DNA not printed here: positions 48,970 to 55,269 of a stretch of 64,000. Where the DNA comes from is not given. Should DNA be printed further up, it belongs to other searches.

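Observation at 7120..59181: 52-kb single ORF encoding a 17,353-aa pure HEAT-repeat solenoid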

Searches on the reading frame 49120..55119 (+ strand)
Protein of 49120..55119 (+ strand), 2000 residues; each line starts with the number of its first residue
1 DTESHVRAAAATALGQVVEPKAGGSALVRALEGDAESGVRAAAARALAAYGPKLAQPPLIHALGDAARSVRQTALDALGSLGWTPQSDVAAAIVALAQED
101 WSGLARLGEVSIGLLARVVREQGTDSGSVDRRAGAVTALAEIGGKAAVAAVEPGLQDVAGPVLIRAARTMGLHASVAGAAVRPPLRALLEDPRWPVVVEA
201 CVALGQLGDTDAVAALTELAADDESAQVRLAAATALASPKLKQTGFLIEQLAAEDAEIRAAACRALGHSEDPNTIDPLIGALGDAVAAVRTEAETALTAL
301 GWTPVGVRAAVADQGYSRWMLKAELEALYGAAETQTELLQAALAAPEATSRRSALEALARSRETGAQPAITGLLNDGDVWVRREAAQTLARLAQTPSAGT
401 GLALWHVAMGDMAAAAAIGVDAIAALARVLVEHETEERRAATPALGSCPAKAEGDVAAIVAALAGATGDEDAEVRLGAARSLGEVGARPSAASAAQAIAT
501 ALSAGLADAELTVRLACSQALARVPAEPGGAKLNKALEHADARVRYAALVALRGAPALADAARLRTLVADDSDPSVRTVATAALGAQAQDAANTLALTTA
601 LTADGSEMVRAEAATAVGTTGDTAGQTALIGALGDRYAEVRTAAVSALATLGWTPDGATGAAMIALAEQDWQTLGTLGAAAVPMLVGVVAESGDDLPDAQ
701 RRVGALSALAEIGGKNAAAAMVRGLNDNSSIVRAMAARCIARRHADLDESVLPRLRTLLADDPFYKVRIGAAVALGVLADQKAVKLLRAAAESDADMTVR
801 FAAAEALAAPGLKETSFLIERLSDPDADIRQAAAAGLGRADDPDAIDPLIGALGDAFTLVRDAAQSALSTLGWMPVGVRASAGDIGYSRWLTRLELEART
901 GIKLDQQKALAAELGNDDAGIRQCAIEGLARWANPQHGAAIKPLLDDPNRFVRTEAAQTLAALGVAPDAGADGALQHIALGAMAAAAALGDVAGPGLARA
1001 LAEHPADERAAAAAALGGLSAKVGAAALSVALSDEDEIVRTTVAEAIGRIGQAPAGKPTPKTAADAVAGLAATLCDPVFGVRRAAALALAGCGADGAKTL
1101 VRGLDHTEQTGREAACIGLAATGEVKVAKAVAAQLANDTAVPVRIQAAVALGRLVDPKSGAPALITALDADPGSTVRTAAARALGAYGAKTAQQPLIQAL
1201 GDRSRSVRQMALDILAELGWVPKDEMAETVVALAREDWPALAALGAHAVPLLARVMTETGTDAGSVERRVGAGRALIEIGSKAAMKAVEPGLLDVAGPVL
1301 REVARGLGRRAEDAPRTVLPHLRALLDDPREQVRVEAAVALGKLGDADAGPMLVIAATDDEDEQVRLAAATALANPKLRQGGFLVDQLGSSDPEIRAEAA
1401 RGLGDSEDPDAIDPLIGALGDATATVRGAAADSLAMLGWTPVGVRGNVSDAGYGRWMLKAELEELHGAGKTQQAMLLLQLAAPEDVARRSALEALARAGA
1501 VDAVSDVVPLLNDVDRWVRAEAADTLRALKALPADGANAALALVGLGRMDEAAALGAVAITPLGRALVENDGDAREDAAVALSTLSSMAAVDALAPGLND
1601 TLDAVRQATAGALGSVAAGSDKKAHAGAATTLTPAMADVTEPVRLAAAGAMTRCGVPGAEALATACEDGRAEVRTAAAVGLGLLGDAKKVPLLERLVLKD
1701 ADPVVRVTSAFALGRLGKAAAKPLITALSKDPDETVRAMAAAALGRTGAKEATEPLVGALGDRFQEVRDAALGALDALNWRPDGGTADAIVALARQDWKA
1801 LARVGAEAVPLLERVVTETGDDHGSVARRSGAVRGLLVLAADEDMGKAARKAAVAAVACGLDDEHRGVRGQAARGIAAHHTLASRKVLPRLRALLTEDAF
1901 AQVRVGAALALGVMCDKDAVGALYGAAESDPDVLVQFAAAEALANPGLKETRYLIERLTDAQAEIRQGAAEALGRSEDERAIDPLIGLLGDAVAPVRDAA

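Call 7: search_protein_families(library=pfam, proteins=[window:49120-55119:+], max_evalue=0.01)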
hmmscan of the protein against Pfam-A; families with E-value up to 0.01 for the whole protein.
window:49120-55119:+ (2000 aa): 11 families
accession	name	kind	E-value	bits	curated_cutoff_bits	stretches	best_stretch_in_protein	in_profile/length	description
PF13646.12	HEAT_2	-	1.4e-172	560.9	27.7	23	1698-1775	8-87/88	HEAT repeats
PF02985.28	HEAT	-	3.2e-92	294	23.5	0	368-394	3-29/31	HEAT repeat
PF13513.12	HEAT_EZ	-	4.5e-30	104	27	1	1301-1344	12-55/55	HEAT-like repeat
PF12717.13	Cnd1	-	6.4e-21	75.5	26.4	0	1697-1751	29-89/162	non-SMC mitotic condensation complex subunit 1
PF03130.22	HEAT_PBS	-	3.2e-20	70.7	20.9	3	1395-1421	1-27/27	PBS lyase HEAT-like repeat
PF00514.29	Arm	-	5e-14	52.2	20.6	0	1318-1344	13-39/41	Armadillo/beta-catenin-like repeat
PF21581.3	SCD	-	1.4e-10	41.8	27.5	0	373-402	38-67/75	Stromalin conservative domain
PF20168.4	PDS5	-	6.5e-06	24.7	27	0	377-523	254-386/1053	Sister chromatid cohesion protein PDS5 protein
PF14663.11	RasGEF_N_2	-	2.1e-05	25.3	27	0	1194-1257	8-65/108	Rapamycin-insensitive companion of mTOR RasGEF_N domain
PF25767.1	ARM_TBCD_2nd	-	0.003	17.4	29.7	0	451-503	70-122/245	Tubulin-specific chaperone D-like, ARM repeats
PF03810.25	IBN_N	-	0.0078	16.6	21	0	211-236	13-39/73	Importin-beta N-terminal domain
